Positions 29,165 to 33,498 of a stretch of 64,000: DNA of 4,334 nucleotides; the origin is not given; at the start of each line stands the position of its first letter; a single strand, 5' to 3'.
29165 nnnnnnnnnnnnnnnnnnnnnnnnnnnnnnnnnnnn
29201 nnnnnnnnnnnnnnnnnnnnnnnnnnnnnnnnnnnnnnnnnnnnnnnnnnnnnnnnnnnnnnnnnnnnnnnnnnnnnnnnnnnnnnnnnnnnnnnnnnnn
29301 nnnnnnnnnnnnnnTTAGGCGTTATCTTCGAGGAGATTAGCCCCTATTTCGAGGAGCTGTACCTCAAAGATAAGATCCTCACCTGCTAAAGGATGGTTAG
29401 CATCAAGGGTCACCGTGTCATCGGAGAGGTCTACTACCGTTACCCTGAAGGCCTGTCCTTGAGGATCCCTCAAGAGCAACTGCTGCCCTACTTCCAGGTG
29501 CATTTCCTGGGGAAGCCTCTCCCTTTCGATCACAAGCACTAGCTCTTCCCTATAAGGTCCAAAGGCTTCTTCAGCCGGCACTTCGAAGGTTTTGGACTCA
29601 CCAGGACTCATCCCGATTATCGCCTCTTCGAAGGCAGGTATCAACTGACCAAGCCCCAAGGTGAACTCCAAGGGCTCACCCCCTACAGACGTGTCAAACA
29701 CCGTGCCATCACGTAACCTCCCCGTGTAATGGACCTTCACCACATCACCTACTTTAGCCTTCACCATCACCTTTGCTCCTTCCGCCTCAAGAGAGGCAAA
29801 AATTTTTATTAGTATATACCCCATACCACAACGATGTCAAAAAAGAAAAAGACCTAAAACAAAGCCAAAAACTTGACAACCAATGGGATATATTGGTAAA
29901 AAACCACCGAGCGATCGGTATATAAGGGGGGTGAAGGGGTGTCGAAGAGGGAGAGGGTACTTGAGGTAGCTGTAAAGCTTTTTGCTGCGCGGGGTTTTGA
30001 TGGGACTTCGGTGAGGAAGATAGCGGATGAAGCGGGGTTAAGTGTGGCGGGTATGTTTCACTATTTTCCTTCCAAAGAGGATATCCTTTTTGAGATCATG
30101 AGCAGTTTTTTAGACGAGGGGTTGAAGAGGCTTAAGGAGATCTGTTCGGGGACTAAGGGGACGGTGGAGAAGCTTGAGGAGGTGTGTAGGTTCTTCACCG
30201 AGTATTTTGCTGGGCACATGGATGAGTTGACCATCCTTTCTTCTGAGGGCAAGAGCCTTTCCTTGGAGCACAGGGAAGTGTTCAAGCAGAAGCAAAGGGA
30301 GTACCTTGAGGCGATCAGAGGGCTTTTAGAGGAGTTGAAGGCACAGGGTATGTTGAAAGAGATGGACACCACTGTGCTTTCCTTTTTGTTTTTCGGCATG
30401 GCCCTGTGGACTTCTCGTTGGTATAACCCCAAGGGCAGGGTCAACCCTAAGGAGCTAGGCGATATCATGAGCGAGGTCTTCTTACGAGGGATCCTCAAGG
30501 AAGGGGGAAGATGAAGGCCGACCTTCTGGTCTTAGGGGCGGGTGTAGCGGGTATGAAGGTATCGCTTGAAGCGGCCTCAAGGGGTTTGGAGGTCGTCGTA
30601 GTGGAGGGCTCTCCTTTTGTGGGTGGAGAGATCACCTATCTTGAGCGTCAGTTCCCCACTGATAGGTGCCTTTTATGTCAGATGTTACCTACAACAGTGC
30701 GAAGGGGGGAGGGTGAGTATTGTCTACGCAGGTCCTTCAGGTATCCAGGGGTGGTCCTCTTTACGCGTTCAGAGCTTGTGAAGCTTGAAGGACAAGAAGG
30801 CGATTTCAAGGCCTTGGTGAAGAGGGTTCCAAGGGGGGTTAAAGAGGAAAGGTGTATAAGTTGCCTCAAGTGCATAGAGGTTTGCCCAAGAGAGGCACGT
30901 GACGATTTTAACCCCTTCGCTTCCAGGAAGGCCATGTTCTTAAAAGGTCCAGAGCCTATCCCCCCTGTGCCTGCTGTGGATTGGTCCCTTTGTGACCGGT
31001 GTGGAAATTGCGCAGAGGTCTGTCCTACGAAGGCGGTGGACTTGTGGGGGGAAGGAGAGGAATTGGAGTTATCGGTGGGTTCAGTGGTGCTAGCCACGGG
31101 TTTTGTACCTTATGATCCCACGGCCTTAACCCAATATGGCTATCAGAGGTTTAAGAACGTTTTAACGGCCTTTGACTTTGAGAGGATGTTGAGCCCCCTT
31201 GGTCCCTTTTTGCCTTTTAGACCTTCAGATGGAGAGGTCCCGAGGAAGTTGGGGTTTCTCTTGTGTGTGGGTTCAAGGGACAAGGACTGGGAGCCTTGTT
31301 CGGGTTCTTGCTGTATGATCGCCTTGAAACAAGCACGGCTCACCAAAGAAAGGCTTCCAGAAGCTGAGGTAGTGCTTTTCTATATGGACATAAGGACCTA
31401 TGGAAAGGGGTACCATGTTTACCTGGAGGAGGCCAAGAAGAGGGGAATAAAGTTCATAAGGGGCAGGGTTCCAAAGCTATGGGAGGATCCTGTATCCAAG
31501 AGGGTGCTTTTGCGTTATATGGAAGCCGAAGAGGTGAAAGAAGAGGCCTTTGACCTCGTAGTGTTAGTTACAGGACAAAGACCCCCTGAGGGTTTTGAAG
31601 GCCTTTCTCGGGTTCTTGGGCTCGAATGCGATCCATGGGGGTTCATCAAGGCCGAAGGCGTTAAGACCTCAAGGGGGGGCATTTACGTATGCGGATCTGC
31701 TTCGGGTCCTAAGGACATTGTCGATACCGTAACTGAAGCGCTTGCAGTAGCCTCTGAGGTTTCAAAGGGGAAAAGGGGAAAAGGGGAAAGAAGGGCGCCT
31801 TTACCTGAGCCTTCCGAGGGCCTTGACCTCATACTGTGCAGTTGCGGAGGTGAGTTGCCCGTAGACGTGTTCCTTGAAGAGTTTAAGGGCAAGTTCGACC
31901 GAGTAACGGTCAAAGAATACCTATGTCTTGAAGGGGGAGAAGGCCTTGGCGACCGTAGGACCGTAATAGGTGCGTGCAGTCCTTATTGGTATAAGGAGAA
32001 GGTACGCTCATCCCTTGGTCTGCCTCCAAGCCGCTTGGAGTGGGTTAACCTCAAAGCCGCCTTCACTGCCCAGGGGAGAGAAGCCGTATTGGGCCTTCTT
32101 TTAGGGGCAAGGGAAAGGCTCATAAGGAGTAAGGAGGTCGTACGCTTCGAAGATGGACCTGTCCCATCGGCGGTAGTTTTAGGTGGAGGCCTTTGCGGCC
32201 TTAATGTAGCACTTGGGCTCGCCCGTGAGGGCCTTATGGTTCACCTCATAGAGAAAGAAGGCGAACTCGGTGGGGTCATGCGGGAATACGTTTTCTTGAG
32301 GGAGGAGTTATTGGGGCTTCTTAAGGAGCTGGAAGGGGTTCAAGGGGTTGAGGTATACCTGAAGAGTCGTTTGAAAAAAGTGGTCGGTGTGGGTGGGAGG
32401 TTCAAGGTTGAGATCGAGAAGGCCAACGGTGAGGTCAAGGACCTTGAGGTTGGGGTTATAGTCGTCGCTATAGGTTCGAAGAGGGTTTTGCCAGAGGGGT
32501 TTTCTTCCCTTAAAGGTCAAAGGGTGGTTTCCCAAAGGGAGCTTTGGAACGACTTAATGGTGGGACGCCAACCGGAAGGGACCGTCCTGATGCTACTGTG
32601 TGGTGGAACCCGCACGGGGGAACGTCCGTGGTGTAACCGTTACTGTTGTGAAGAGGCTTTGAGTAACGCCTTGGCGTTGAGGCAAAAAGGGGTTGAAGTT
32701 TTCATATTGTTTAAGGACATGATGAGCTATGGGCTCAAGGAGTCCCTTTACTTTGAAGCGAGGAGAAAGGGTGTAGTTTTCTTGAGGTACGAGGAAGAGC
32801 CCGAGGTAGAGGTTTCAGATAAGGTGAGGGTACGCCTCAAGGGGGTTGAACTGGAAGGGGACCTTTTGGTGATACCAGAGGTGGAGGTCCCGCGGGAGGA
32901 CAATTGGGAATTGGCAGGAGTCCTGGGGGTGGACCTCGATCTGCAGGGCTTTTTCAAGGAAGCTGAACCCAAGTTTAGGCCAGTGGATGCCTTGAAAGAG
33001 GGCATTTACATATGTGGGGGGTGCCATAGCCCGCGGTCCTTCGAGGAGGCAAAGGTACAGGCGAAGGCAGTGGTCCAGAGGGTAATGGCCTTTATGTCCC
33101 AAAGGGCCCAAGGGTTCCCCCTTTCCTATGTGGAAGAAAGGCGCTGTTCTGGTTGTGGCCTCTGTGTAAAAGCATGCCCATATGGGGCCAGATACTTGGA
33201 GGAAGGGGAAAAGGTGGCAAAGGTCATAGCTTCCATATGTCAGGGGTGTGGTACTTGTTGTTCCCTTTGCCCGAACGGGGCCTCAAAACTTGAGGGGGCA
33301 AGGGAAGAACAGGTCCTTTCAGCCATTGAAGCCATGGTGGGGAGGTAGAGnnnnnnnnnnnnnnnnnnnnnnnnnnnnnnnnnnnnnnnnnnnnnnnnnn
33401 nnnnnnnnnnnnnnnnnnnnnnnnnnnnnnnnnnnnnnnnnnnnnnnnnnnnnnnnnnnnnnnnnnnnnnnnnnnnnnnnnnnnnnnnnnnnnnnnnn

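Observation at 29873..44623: TetR-led 12-gene operon joining an acyl-CoA dehydrogenase/EtfAB module to three HdrA-type flavoproteins, HdrBC, MvhD and an FrhB-like protein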

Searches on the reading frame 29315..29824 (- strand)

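Call 10: search_protein_families(library=pfam, proteins=[window:29315-29824:-], max_evalue=0.00001)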
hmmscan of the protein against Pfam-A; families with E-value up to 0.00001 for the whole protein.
window:29315-29824:- (169 aa): 1 family
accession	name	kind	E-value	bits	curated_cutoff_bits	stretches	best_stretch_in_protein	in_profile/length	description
PF00254.34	FKBP_C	-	3.4e-22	79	21.1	1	22-157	4-93/94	FKBP-type peptidyl-prolyl cis-trans isomerase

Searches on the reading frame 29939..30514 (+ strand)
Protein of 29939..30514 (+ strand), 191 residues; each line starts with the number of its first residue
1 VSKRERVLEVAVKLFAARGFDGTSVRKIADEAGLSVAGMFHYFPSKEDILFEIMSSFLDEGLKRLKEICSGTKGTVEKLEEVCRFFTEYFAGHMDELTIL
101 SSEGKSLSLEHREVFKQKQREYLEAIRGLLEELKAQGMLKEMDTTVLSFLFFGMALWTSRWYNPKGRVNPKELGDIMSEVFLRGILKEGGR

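Call 3: search_protein_families(library=pfam, proteins=[window:29939-30514:+], max_evalue=0.001)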
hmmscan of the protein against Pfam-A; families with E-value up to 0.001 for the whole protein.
window:29939-30514:+ (191 aa): 4 families
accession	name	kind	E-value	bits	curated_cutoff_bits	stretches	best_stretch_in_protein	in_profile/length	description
PF17932.6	TetR_C_24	-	4.1e-28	98.4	26.4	1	75-185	4-114/114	Tetracyclin repressor-like, C-terminal domain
PF00440.29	TetR_N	-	1.4e-17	63.6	24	1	8-53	2-47/47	Bacterial regulatory proteins, tetR family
PF21351.2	TetR_C_41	-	4e-06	27.5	27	1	114-161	36-83/108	Tetracyclin repressor-like, C-terminal domain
PF17938.6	TetR_C_29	-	0.00014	22.5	26.2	1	76-151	2-80/119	Tetracyclin repressor-like, C-terminal domain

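Call 67: search_protein_families(library=ncbifam, proteins=[window:29939-30514:+], max_evalue=0.00001)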
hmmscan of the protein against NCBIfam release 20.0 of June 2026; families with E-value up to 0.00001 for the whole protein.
window:29939-30514:+ (191 aa): 15 families
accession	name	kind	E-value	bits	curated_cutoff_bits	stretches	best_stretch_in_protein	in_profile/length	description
NF037937.1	septum_RefZ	equivalog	9.7e-17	61.5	180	1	4-94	1-93/195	forespore capture DNA-binding protein RefZ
NF050111.1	TransRegSACE7040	equivalog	4.5e-16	59.3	250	1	3-178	2-175/186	SACE_7040 family transcriptional regulator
NF053878.1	FATransRegFadRBac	equivalog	3.7e-15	56.2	200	1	3-185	4-188/190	fatty acid metabolism transcriptional regulator FadR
TIGR03968.1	mycofact_TetR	equivalog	2.5e-12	46.8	224.9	1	3-77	10-80/190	mycofactocin system transcriptional regulator MftR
NF041196.1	ScbR_bind_reg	equivalog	1.7e-11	44.6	150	1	4-141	8-143/191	ScbR family autoregulator-binding transcription factor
TIGR03613.1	RutR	equivalog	3e-10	40.3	368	1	2-88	8-93/202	pyrimidine utilization regulatory protein R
TIGR03384.1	betaine_BetI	equivalog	3.5e-10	39.9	201.3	1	3-82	9-88/189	choline-binding transcriptional repressor BetI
NF053516.1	TranRepPrsAVib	equivalog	9.2e-10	38.7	300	1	3-68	7-72/208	TetR family transcriptional repressor PsrA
NF011584.0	PRK15008.1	equivalog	2.9e-09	37.1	230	1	2-68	18-84/212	HTH-type transcriptional regulator RutR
NF001978.0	PRK00767.1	equivalog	2.6e-08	33.9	118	1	4-71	11-78/197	transcriptional regulator BetI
NF053731.1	TransRegFasRMycb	equivalog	1.1e-07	31.9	330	1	3-91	12-100/199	HTH-type transcriptional activator FasR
NF033703.1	transcr_KstR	equivalog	1.6e-07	31.1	280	1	3-84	8-89/185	cholesterol catabolism transcriptional regulator KstR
NF040929.1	quorum_TF_HapR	equivalog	3.3e-07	30.2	350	1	3-55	16-68/200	LuxR/HapR/OpaR family quorum-sensing transcriptional regulator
NF007949.0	PRK10668.1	equivalog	6.7e-07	29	271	1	3-55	12-64/216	multidrug efflux transporter transcriptional repressor AcrR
NF058643.1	TranRegCurRPseudo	equivalog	1.2e-06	28.3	300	1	3-156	8-166/193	TetR family transcriptional repressor CurR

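Call 68: search_solved_structures(query=window:29939-30514:+, max_evalue=0.00001)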
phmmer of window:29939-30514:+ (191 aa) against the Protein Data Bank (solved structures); distinct sequences matched with E-value up to 0.00001: 88 (the best 60 are shown).
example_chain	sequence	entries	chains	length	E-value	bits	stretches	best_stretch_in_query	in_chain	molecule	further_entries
3dcf_A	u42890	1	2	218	2.3e-31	112.5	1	3-185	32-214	transcriptional regulator of the TetR/AcrR family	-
5k7f_A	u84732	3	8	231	1.9e-23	86.7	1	5-178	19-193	Transcriptional regulator, TetR family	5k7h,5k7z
3ccy_A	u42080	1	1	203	6.4e-23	85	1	4-186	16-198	Putative TetR-family transcriptional regulator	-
3vpr_A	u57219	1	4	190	2.2e-22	83.3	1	3-186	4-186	Transcriptional regulator, TetR family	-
4w97_A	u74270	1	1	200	1.3e-20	77.5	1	2-189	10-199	HTH-type transcriptional repressor KstR2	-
4w1u_A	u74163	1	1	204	1.4e-20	77.4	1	2-189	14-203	HTH-type transcriptional repressor KstR2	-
2ibd_A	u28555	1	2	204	1.2e-18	71.1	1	3-175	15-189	Possible transcriptional regulator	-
2iai_A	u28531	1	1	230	9.3e-17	64.9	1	5-167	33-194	Putative transcriptional regulator SCO3833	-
4mxm_A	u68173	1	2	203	1.2e-13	54.8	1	2-175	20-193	Transcriptional regulator I2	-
4mo7_A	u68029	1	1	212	1.2e-13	54.7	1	2-175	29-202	Transcriptional regulator I2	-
6azh_A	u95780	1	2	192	1.3e-12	51.4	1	4-163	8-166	TetR family transcriptional regulator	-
1vi0_A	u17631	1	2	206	1.9e-12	50.8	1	5-190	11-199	transcriptional regulator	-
1z77_A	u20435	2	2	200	4.2e-12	49.8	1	1-189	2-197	transcriptional regulator (TetR family) | Transcriptional regulator, TetR family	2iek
2id6_A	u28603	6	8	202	4.3e-12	49.7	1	1-189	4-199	TRANSCRIPTIONAL REGULATOR, TetR FAMILY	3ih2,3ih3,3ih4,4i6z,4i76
1zkg_A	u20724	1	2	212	5.3e-12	49.4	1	1-189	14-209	transcriptional regulator, TetR family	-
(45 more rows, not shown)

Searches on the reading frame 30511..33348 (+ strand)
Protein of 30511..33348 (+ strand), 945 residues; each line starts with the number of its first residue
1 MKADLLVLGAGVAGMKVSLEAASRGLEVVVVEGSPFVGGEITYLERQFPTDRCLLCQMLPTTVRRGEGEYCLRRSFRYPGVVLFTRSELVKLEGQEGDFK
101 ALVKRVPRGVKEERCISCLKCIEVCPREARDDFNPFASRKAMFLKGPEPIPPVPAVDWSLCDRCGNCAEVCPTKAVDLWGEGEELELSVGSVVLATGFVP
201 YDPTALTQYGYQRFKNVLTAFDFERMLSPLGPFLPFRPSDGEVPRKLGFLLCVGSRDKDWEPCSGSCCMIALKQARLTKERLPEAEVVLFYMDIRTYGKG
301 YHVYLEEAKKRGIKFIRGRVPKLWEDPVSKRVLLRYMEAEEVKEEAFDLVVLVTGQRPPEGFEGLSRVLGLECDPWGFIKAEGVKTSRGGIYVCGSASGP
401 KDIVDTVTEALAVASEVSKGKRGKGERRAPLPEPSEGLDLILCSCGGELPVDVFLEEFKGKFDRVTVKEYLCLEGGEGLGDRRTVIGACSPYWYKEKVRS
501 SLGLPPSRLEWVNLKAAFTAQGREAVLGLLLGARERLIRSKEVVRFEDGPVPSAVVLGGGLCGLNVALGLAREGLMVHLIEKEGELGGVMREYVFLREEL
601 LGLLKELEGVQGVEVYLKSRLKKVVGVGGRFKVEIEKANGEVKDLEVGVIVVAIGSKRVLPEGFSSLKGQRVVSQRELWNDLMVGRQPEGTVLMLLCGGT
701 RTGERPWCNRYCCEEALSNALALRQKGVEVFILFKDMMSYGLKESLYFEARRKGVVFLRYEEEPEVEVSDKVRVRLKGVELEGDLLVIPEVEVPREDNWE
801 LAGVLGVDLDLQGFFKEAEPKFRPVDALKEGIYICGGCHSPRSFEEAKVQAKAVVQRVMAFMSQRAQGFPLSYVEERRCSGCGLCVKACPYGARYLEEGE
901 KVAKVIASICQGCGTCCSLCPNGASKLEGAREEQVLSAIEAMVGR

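Call 3: search_protein_families(library=pfam, proteins=[window:30511-33348:+], max_evalue=0.001)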
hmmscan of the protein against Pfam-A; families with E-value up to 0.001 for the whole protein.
window:30511-33348:+ (945 aa): 24 families
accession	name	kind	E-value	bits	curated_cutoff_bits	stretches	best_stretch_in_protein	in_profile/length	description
PF07992.20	Pyr_redox_2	-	8.5e-26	91.5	26.1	3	536-657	128-238/291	Pyridine nucleotide-disulphide oxidoreductase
PF00037.32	Fer4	-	1.4e-19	69.4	21.1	3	873-894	2-23/24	4Fe-4S binding domain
PF13237.11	Fer4_10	-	6.9e-16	58.4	25.5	1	874-921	4-53/53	4Fe-4S dicluster domain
PF12838.12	Fer4_7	-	4.1e-14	53.2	27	2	878-924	1-52/52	4Fe-4S dicluster domain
PF12837.12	Fer4_6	-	8.9e-13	48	25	2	874-893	4-23/24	4Fe-4S binding domain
PF14697.11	Fer4_21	-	6.1e-12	45.9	35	2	874-921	3-52/59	4Fe-4S dicluster domain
PF13187.11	Fer4_9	-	1.5e-11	44.6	27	2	114-175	1-51/52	4Fe-4S dicluster domain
PF12831.13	FAD_oxidored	-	3.2e-11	43.6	27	2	4-42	1-39/416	FAD dependent oxidoreductase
PF13450.12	NAD_binding_8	-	4.2e-11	43.4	21.9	1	556-595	1-40/68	NAD(P)-binding Rossmann-like domain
PF00890.30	FAD_binding_2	-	4.5e-09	36.4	20.4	1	4-42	1-39/414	FAD binding domain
PF13484.11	Fer4_16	-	1.2e-08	36.1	30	0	161-178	2-19/66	4Fe-4S double cluster binding domain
PF13534.11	Fer4_17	-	1.3e-07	32.5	22.2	1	114-173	1-58/61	4Fe-4S dicluster domain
PF00070.33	Pyr_redox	-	6.9e-07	30.1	22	0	554-635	2-79/82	Pyridine nucleotide-disulphide oxidoreductase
PF01266.30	DAO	-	9.7e-07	29.1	27.9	0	4-39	1-36/353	FAD dependent oxidoreductase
PF13183.11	Fer4_8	-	1.1e-06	29.5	27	1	113-174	3-67/68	4Fe-4S dicluster domain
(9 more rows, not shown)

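Call 36: search_solved_structures(query=window:30511-33348:+, max_evalue=0.001)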
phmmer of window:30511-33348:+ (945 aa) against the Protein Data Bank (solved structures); distinct sequences matched with E-value up to 0.001: 41.
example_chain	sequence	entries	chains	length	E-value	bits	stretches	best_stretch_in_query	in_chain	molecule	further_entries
5odc_A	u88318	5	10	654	4.5e-103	348.9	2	5-375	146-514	Heterodisulfide reductase, subunit A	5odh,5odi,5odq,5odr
8rvu_a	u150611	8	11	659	6.1e-101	341.9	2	5-378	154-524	H(2):CoB-CoM heterodisulfide,ferredoxin reductase subunit A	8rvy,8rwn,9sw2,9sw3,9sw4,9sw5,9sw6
8rvv_A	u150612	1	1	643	1.7e-100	340.5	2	5-378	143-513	H(2):CoB-CoM heterodisulfide,ferredoxin reductase subunit A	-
9sfi_A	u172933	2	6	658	1.2e-98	334.3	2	5-355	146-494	CoB--CoM heterodisulfide reductase iron-sulfur subunit A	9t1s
7bkb_A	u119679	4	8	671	8e-84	285.2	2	5-332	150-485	CoB--CoM heterodisulfide reductase iron-sulfur subunit A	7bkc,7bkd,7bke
6tjr_A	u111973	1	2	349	1.1e-30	109.3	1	187-420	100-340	Fumarate reductase/succinate dehydrogenase flavoprotein domain protein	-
9sw6_G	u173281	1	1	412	1.3e-14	56.2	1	878-935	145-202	Polyferredoxin protein MvhB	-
6fah_A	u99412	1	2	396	2.8e-06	28.6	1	874-931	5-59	Caffeyl-CoA reductase-Etf complex subunit CarE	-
3f8d_A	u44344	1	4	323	3.5e-05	25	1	292-409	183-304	Thioredoxin reductase (TrxB-3)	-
3f8p_A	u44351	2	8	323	3.8e-05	24.9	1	291-409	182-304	Thioredoxin reductase (TrxB-3)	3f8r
9sw6_H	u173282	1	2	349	0.00012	23.2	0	109-178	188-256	Tungsten formylmethanofuran dehydrogenase, subunit F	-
6zk9_9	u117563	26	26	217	0.00013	23.1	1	21-184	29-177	Mitochondrial complex I, TYKY subunit | Complex I-23kD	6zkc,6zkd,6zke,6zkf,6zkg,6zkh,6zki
9sfi_T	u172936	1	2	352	0.00016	22.8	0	874-925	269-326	4Fe-4S ferredoxin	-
7qsd_I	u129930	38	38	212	0.00017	22.7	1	35-185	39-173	NADH dehydrogenase [ubiquinone] iron-sulfur protein 8, mitochondrial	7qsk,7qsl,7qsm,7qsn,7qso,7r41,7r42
5t5i_F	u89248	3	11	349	0.00019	22.5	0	871-923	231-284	Tungsten formylmethanofuran dehydrogenase subunit fwdF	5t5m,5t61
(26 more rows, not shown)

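Call 67: search_protein_families(library=ncbifam, proteins=[window:30511-33348:+], max_evalue=0.00001)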
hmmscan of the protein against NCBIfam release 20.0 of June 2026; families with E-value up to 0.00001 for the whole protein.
window:30511-33348:+ (945 aa): 68 families (the best 25 are shown)
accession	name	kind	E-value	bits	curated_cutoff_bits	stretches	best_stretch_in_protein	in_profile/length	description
NF040770.1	hetero_SS_HdrA2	exception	2e-149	499.1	1100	3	3-418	140-557/777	CoB-CoM heterodisulfide reductase HdrA2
NF041778.1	hetero_SS_HdrA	equivalog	1.3e-128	430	1400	3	3-414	143-563/771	ferredoxin:CoB-CoM heterodisulfide reductase subunit HdrA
NF041891.1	hdrA_Methbact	equivalog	1.7e-124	416.8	1300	3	5-419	136-554/762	ferredoxin:CoB-CoM heterodisulfide reductase subunit HdrA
TIGR02700.1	flavo_MJ0208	hypoth_equivalog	5.4e-15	55.3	251.35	2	874-926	145-195/234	dihydromethanopterin reductase (acceptor)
TIGR01944.1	rnfB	subfamily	5.7e-13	48.8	68.7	1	869-931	105-166/190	RnfABCDGE type electron transport complex subunit B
NF005503.0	PRK07118.1-2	equivalog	2.1e-12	46.9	252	2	110-178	164-231/292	RnfABCDGE type electron transport complex subunit B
NF043069.1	T4HPD_activ_SAM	equivalog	6.3e-12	45.5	425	1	873-931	48-103/299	trans-4-hydroxy-L-proline dehydratase activase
TIGR03997.1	mycofact_OYE_2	equivalog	6.8e-12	44.6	793.15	0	555-701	383-514/645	mycofactocin system FadH/OYE family oxidoreductase 2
NF006221.0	PRK08348.1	subfamily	1e-11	44.6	124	1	876-927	43-94/136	NADH-plastoquinone oxidoreductase subunit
NF007202.0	PRK09623.1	equivalog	1.1e-11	45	166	1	872-927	46-100/105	3-methyl-2-oxobutanoate dehydrogenase subunit delta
TIGR01350.1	lipoamide_DH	equivalog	2e-11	43.3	408.8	0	533-658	153-269/461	dihydrolipoyl dehydrogenase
TIGR02179.1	PorD_KorD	subfamily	5.6e-11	42.4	60.05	1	110-179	22-75/78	2-oxoacid:acceptor oxidoreductase, delta subunit, pyruvate/2-ketoisovalerate family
NF045874.1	Vhu_polyferre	exception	7.3e-11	41.4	600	0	877-927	30-78/381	F420-non-reducing hydrogenase associated-polyferredoxin VhuB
NF038196.1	ferrodoxin_EFR1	subfamily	7.4e-11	42.5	75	1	853-928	164-232/242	EFR1 family ferrodoxin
NF005560.0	PRK07233.1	equivalog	1.1e-10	40.9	252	1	555-595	4-44/435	hypothetical protein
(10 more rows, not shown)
